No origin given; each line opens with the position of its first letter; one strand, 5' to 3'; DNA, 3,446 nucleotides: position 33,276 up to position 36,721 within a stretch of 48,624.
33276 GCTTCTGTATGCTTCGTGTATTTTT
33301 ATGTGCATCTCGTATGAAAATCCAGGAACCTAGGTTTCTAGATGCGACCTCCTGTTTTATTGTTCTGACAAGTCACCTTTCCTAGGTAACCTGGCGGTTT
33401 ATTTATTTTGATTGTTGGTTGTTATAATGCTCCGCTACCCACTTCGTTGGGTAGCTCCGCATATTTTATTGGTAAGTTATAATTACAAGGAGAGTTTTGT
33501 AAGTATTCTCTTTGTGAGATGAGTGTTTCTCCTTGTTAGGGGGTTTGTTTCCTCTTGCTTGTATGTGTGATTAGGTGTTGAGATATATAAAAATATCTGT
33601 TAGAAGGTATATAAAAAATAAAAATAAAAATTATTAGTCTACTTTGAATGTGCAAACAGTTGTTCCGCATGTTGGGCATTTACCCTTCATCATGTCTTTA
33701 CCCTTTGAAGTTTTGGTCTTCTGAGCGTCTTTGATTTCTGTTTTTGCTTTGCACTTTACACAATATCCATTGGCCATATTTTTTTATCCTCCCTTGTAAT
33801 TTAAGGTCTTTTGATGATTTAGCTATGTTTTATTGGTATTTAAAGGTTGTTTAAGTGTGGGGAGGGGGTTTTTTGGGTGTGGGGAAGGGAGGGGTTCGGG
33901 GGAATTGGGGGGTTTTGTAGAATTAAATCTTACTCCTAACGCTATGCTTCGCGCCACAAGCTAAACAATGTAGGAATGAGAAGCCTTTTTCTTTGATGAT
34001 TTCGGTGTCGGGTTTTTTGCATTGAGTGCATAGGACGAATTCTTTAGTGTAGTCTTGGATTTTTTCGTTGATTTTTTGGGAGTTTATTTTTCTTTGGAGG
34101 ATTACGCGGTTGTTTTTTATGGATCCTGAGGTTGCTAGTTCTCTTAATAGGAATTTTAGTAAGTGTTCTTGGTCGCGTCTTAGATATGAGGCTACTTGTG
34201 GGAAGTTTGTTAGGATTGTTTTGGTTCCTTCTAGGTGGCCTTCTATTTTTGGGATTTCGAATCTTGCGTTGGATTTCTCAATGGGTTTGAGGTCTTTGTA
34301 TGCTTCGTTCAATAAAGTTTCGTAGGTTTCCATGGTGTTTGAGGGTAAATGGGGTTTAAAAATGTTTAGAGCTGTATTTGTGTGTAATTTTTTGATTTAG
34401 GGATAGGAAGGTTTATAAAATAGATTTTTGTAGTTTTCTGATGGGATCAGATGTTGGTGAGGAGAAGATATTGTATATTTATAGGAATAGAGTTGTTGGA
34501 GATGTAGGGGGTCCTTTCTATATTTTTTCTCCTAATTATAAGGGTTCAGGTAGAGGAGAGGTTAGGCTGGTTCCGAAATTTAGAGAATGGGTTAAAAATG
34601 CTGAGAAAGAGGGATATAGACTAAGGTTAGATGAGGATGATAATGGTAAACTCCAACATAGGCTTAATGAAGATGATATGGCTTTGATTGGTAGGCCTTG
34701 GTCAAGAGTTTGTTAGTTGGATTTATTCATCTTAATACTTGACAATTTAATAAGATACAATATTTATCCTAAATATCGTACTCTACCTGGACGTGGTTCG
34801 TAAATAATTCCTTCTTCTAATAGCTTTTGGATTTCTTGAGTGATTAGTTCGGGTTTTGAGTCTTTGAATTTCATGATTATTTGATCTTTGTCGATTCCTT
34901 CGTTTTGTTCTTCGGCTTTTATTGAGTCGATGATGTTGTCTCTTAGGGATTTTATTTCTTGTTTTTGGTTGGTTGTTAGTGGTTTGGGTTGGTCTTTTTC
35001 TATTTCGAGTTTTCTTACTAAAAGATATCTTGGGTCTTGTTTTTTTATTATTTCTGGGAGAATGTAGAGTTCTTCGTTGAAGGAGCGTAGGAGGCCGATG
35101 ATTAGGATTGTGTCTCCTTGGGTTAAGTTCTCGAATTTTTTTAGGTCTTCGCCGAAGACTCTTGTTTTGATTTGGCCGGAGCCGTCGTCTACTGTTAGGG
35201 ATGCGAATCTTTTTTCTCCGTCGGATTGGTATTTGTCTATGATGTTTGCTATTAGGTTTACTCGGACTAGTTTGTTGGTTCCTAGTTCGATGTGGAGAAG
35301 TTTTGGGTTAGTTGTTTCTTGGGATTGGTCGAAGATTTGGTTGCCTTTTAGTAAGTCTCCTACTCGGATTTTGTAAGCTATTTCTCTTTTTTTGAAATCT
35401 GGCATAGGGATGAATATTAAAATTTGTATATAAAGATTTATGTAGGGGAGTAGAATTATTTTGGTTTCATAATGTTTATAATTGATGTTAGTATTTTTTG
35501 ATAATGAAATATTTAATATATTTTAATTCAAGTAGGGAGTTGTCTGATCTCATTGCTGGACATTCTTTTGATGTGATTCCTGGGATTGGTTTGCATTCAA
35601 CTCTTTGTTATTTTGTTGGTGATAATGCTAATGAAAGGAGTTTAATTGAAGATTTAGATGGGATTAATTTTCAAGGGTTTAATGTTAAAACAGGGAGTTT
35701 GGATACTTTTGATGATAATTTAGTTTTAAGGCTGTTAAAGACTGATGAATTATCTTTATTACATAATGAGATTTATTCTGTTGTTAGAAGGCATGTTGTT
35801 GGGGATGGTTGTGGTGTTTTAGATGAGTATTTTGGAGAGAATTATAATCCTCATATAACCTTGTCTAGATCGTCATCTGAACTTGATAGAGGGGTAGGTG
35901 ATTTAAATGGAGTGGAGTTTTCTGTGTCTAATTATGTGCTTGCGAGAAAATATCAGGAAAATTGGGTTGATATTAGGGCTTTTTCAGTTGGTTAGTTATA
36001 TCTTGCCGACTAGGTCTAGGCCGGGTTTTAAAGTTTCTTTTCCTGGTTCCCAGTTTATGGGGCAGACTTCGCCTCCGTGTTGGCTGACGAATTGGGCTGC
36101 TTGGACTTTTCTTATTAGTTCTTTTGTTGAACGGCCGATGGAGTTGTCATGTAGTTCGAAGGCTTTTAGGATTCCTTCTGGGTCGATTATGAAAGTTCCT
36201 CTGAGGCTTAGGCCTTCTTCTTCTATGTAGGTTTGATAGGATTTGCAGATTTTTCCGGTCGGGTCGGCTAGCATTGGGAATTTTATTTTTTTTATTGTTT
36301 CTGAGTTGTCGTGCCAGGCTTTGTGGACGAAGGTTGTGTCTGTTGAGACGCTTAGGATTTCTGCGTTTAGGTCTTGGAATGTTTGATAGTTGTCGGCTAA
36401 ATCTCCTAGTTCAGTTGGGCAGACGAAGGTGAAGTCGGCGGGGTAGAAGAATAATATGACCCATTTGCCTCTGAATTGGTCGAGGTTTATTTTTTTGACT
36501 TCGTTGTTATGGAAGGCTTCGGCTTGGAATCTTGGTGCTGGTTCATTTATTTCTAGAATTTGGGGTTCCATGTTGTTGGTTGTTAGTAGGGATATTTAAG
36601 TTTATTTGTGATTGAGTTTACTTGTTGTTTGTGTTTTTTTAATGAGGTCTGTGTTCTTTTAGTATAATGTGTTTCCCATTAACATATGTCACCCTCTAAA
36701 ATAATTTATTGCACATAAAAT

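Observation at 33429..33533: Dispersed modular intergenic element: hairpin with invariant CTTCG/CGAAG loop and covarying stems, then ATTGGTA, a TATA-like box and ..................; six same-orientation copies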

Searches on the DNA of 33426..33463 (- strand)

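Call 54: build_rna_model(alignment_id=A5, structure=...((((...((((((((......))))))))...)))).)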
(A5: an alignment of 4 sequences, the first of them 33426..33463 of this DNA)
Model R1 built from alignment A5 (4 sequences, 40 columns); structure: as given.
model positions 38; base pairs 12; branch points 0; effective number of sequences 4; information 0.932 bits per position. Calibrated on 0.2 Mb of random sequence (short: E-values are rough).
structure used (alignment columns):
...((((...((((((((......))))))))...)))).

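Call 55: search_with_rna_model(model_id=R1, source=window, filters=off, max_evalue=10, show_alignments=0)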
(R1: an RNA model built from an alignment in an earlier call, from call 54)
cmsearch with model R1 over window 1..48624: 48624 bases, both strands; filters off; matches with E-value up to 10: 10.
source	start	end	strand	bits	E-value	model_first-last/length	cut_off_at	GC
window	33426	33463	-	53.5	5.1e-14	1-38/38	no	0.55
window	47253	47290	-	51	3.2e-13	1-38/38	no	0.42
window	12505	12541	-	38.9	2.1e-09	1-38/38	no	0.43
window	48171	48207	+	13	0.29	1-38/38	no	0.3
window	8811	8861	+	10.3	2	1-38/38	no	0.43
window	259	291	-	9.4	3.9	1-38/38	no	0.24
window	23358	23391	+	9.3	4.2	1-38/38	no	0.35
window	2657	2679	+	9.3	4.3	1-38/38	no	0.7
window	11998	12034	+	9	5.3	1-38/38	no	0.38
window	29341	29374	+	8.4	8.4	1-38/38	no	0.29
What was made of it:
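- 33426..33463 (-): L3 two-tier hairpin: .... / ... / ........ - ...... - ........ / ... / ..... Hairpin model R1 scores it 53.5 bits (call 55).
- On REP/RAYT system: Three model-detectable copies plus L4 in 48 kb (call 55).
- On IS200/IS605-derived miniature element (PATE): R1 scores the IS right end at 9.3 bits, E about 4 (call 55).
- There is no significant sequence similarity to the IS ends; R1 scores the right end at 9.3 bits, E about 4 (call 55).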

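Call 56: search_with_rna_model(model_id=R1, sources=[L072, L073, L074, L075, L076, L077, L078, L079, L080, L081, L082, L083, L084, L085, L086, L087, L088, L089, L090, L091, L092, L093, L094, L095, L096, L097, L098, L099, L100, L101, L102, L103, L104, L105, L106, L107, L108, L109, L110, L111, L112, L113, L114, L115, L116, L117, L118, L119, L120, L121, L122, L123, L124, L125, L126, L127, L128, L129, L130, L131, L132, L133, L134, L135, L136, L137, L138, L139, L140, L141, L142, L143, L144, L145, L146, L147, L148, L149, L150, L151, L152, L160], max_evalue=10)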
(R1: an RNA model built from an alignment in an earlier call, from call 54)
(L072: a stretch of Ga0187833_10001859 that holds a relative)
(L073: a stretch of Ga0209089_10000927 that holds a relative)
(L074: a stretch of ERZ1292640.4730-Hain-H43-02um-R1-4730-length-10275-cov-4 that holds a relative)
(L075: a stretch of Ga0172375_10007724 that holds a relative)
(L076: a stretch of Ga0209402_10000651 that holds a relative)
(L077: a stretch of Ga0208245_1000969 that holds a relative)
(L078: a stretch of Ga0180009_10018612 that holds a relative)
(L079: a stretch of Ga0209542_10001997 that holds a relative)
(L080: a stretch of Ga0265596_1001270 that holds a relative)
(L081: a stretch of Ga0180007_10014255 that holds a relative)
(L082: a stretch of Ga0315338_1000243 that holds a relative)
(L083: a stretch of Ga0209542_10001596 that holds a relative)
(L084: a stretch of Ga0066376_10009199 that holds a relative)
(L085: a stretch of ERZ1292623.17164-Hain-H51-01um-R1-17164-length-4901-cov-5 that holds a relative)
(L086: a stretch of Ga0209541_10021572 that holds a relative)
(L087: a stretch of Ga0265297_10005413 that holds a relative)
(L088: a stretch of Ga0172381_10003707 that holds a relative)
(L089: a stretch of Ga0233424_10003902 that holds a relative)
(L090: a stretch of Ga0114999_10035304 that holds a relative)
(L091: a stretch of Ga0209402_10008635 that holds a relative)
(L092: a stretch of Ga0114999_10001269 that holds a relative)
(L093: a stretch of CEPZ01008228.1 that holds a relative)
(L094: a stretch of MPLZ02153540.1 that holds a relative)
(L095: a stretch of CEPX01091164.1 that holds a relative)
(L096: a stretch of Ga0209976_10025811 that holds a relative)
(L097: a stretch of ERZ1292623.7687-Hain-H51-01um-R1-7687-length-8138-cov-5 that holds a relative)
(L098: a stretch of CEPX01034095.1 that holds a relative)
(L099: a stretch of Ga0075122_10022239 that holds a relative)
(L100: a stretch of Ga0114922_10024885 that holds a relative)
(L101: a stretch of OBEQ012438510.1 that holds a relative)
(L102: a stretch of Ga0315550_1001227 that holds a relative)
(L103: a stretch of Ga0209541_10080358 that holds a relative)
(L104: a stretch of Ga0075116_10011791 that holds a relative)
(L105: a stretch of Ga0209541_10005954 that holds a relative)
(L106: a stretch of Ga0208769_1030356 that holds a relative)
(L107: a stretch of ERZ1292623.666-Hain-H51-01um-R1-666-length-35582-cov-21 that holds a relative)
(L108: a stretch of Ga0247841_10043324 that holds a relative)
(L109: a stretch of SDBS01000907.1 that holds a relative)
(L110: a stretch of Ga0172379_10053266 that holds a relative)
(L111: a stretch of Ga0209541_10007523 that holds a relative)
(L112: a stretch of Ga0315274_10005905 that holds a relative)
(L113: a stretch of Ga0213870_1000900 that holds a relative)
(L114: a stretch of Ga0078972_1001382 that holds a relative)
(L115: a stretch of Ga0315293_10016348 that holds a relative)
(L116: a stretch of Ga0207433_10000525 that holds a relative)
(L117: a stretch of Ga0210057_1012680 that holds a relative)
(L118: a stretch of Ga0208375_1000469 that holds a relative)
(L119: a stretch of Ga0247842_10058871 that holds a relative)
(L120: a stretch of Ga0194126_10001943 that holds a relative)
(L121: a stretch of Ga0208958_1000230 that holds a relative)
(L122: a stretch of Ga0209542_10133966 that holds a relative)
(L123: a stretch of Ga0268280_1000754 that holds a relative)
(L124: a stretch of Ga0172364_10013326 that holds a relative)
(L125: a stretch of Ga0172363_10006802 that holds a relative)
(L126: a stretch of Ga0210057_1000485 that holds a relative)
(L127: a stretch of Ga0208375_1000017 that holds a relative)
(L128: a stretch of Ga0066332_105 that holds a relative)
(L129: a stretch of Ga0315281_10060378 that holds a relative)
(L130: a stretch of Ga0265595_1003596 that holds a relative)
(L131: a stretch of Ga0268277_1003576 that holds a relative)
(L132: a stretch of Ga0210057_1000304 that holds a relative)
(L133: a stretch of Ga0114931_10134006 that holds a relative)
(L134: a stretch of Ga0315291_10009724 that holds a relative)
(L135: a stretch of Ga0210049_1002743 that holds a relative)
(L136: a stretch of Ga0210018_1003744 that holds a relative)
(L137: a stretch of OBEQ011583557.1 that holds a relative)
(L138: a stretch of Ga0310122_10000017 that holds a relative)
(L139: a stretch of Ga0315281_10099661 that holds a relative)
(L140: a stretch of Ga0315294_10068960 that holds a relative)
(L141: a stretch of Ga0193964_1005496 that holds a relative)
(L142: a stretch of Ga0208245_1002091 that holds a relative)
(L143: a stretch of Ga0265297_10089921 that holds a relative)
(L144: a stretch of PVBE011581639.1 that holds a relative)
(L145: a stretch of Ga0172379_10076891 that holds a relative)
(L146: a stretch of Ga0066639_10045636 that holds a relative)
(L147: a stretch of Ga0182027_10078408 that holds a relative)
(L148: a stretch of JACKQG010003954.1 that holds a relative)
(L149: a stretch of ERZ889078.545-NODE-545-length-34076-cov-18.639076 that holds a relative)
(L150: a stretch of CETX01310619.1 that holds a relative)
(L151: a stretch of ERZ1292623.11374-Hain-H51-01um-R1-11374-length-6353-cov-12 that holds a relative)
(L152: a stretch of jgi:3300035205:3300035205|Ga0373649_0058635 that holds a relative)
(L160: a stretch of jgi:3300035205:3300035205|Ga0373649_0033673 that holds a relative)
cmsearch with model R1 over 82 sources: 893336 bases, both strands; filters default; matches with E-value up to 10: 4.
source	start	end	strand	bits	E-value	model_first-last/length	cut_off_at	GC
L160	1284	1321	+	51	5.9e-12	1-38/38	no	0.42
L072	13025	13062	+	48.5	3.6e-11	1-38/38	no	0.53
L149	6976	7010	-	13.5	3.7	1-38/38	no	0.26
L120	1731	1774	+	13.3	4.4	1-38/38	no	0.48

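Call 78: search_with_rna_model(model_id=R1, sources=[L174, L178, L181, L182, L183, L165, L166, L167, L169, L170, L171, L172, L173], max_evalue=10, filters=off)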
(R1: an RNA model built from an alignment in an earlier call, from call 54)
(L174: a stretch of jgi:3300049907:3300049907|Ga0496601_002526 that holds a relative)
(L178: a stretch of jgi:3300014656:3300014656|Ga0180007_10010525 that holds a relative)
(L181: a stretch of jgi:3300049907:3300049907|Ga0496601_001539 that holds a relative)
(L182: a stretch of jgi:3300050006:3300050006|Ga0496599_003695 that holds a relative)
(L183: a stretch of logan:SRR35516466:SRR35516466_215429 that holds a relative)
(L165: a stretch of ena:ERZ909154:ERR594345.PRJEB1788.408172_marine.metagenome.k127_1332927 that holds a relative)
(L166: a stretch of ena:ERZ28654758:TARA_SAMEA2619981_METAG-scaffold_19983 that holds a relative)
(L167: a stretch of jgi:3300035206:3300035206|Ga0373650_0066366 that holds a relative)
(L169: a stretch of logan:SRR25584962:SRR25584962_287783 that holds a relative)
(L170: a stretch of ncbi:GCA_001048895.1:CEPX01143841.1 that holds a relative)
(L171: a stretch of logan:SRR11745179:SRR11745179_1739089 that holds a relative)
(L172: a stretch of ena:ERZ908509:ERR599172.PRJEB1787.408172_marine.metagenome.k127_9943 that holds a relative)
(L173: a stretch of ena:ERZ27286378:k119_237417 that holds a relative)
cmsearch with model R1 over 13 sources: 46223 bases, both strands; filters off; matches with E-value up to 10: 16.
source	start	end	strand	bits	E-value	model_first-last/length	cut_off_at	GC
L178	7079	7115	+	12.8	0.31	1-38/38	no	0.27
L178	5852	5891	-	12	0.56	1-38/38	no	0.28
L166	840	866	-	10.2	2.1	1-38/38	no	0.41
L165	5779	5801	+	9.3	4.1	1-38/38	no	0.7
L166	621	643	+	9.3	4.1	1-38/38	no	0.7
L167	1795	1817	+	9.3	4.1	1-38/38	no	0.7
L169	1075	1097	+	9.3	4.1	1-38/38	no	0.7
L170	1087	1109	+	9.3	4.1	1-38/38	no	0.7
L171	682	704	+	9.3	4.1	1-38/38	no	0.7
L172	807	829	+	9.3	4.1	1-38/38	no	0.7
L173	773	795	+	9.3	4.1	1-38/38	no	0.7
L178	7993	8024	+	8.9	5.4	1-38/38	no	0.16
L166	1114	1147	-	8.9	5.5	1-38/38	no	0.35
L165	2455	2487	+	8.8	5.7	1-38/38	no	0.33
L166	881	914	-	8.8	6.1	1-38/38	no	0.26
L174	2910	2944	-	8.4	8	1-38/38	no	0.2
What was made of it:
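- On REP/RAYT system: There are none in 0.9 Mb of relatives (calls 56, 78).
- The elements are absent from relatives, which is unusual for a trans-acting RNA with a conserved target (calls 56, 78).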

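Call 86: search_with_rna_model(model_id=R1, sources=[L184, L185, L186, L187, L188, L189], max_evalue=1)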
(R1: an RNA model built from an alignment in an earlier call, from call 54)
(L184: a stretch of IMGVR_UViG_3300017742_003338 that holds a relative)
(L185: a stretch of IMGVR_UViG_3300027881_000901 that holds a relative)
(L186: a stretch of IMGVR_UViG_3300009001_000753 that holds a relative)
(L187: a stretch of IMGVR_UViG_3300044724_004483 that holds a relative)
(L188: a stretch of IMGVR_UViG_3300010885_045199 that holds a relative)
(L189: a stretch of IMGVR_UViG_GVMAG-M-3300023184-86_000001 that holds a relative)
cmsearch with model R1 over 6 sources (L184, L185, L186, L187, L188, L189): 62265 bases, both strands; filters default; matches with E-value up to 1: 0.
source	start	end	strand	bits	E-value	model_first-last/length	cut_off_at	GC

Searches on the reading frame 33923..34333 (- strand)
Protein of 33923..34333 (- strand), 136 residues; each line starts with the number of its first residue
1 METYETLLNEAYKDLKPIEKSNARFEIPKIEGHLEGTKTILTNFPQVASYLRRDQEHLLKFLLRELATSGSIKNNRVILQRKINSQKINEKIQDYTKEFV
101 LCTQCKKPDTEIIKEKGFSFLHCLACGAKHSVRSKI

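Call 16: search_protein_families(library=pfam, proteins=[window:33923-34333:-])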
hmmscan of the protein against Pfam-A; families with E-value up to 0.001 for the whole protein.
window:33923-34333:- (136 aa): 1 family
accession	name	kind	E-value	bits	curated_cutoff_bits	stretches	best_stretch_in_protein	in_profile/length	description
PF01873.23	eIF-5_eIF-2B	-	3.4e-37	127.3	27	1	19-129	5-117/117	Domain found in IF2B/IF5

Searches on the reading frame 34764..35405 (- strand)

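Call 47: search_protein_families(library=pfam, proteins=[window:34764-35405:-], max_evalue=0.01)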
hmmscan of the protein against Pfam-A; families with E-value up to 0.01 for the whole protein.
window:34764-35405:- (213 aa): 2 families
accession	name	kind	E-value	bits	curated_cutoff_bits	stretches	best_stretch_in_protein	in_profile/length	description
PF01336.31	tRNA_anti-codon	-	3.9e-07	30.4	27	1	62-116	12-68/75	OB-fold nucleic acid binding domain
PF08784.17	RPA_C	-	8.3e-05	23.7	22.6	1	143-202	41-100/106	Replication protein A C terminal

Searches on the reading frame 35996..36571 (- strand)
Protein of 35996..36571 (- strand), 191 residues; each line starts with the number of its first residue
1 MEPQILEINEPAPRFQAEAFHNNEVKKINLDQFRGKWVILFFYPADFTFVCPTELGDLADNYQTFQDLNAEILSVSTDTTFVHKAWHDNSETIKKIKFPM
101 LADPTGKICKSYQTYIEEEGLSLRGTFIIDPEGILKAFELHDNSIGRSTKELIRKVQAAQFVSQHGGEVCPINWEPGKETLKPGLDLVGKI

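Call 16: search_protein_families(library=pfam, proteins=[window:35996-36571:-])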
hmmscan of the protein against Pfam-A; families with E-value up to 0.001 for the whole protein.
window:35996-36571:- (191 aa): 4 families
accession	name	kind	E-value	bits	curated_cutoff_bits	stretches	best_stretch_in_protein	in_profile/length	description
PF00578.27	AhpC-TSA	-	1.8e-41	141.4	26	1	8-137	1-123/124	AhpC/TSA family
PF08534.16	Redoxin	-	1.3e-15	58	26.6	1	9-144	3-137/148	Redoxin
PF10417.14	1-cysPrx_C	-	3.4e-07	30.5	21.1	1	158-183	1-29/41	C-terminal domain of 1-Cys peroxiredoxin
PF02630.20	SCO1-SenC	-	0.0003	21.2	22.8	0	22-75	8-63/134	SCO1/SenC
